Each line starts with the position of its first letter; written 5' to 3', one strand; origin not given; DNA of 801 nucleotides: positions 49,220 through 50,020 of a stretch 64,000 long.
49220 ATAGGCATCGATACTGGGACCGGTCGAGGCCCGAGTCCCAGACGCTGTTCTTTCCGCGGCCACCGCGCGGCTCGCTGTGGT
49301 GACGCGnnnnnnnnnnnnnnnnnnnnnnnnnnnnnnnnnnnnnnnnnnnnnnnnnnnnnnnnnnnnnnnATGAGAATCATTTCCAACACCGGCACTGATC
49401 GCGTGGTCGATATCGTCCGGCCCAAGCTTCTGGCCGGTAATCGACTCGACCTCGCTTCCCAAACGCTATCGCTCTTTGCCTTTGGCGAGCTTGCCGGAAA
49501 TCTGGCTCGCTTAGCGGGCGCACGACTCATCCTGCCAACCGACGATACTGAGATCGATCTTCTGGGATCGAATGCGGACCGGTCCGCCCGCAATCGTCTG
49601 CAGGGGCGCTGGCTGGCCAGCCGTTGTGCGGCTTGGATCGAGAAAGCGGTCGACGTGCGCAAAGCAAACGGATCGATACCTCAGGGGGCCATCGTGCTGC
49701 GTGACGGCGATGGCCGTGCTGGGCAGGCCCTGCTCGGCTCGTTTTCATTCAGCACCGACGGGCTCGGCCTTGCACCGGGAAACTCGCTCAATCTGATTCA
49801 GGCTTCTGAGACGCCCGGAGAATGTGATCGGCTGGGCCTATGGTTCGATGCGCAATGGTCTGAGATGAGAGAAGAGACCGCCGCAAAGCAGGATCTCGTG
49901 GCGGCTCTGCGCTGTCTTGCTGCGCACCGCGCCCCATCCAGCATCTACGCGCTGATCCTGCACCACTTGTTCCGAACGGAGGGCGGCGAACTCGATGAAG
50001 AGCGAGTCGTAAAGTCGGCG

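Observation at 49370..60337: Eight-gene translationally coupled defence operon: SNF2-DUF4391-Mod...Res with a four-gene insertion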

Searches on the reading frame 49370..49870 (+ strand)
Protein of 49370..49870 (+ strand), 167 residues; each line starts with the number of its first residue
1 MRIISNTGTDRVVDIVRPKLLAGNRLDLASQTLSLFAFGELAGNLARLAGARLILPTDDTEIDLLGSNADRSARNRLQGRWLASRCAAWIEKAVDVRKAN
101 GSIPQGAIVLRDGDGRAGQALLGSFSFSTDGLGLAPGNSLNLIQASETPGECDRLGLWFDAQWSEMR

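Call 27: search_protein_families(library=pfam, proteins=[window:49370-49870:+], max_evalue=10)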
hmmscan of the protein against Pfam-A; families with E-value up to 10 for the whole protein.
window:49370-49870:+ (167 aa): 0 families
